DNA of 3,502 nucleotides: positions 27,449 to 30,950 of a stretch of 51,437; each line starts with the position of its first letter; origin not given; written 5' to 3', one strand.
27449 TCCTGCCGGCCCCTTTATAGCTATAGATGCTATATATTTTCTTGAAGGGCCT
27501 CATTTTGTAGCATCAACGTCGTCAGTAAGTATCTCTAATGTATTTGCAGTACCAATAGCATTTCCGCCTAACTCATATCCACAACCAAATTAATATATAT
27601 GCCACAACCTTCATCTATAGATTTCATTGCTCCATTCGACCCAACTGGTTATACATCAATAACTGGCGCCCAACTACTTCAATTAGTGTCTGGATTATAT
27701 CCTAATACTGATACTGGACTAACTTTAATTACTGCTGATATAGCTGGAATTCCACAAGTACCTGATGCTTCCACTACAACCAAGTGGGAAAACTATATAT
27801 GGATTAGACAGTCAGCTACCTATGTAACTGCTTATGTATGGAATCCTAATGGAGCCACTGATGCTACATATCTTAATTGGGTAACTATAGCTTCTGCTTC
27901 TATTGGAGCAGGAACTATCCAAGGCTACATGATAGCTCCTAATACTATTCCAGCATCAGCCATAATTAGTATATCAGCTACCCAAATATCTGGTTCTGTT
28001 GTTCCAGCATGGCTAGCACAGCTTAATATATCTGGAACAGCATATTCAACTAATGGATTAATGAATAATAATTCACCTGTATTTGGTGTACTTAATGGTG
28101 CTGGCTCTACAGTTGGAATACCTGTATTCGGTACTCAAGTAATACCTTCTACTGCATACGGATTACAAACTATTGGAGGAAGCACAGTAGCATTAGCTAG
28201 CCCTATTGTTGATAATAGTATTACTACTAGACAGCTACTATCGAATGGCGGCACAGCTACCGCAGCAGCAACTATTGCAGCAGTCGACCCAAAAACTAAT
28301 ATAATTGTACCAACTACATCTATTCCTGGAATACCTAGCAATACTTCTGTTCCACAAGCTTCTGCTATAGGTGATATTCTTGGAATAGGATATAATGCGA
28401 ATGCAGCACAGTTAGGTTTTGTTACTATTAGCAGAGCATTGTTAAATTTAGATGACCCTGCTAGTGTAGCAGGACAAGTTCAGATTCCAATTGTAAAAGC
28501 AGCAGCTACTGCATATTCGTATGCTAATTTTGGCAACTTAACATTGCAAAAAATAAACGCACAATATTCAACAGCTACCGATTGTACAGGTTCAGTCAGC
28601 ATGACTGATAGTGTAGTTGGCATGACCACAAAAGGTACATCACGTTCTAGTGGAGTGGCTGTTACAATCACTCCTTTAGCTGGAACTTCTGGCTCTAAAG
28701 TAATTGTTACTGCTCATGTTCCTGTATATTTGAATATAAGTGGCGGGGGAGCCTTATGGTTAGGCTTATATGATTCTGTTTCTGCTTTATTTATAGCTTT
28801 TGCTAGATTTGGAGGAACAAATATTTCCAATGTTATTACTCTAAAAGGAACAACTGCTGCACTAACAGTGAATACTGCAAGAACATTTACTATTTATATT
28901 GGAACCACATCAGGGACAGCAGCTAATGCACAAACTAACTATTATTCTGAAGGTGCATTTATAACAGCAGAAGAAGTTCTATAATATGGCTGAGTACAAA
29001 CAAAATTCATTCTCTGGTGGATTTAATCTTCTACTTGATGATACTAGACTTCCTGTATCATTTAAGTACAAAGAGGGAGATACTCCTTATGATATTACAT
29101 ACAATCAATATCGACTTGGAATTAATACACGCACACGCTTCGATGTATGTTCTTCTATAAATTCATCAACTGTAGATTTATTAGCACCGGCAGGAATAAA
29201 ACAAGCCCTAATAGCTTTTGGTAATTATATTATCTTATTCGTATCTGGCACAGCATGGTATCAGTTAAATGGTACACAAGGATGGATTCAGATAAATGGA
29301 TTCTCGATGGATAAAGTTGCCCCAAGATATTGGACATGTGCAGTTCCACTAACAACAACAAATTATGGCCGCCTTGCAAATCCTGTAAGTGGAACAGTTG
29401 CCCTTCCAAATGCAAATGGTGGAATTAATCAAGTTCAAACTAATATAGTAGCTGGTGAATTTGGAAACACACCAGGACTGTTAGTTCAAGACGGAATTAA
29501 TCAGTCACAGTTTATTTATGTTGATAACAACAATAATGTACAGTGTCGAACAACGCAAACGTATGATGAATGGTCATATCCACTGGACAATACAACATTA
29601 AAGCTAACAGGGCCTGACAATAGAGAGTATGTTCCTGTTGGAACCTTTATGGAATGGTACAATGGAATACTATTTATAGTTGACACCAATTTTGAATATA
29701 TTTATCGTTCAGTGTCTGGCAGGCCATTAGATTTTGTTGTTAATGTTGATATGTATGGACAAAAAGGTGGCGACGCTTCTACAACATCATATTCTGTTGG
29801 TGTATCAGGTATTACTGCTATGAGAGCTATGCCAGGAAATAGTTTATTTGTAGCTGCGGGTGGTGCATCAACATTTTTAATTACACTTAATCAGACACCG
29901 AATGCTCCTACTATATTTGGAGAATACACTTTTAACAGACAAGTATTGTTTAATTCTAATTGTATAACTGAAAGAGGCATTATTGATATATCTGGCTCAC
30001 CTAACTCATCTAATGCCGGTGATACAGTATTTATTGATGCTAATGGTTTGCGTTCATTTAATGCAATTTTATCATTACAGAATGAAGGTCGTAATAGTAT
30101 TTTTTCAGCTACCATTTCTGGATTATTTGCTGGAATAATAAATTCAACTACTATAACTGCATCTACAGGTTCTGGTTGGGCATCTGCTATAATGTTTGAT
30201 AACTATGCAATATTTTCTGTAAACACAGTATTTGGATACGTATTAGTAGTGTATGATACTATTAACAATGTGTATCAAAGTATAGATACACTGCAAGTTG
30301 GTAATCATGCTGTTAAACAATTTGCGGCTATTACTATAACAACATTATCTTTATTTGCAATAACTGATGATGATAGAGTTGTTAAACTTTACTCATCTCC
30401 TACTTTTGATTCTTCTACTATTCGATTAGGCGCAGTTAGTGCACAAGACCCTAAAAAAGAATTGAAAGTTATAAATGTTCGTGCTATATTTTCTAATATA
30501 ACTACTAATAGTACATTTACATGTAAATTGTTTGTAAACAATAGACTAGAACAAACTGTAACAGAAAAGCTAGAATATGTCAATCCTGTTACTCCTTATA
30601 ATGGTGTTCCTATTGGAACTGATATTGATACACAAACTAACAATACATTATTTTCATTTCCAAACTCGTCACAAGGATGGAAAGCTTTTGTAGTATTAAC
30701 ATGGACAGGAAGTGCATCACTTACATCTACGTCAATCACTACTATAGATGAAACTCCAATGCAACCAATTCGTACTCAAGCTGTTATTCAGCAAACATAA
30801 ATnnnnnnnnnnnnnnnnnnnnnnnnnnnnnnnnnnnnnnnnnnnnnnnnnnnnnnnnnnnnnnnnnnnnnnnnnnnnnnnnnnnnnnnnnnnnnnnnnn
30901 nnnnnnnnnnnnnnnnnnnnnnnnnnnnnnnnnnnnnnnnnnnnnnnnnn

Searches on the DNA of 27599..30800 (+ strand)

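Call 10: search_dna_similar(query=window:27599-30800:+, collection=phages, mode=distant, max_rows=10)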
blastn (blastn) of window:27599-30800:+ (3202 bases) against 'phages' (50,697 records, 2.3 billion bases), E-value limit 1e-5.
No match.
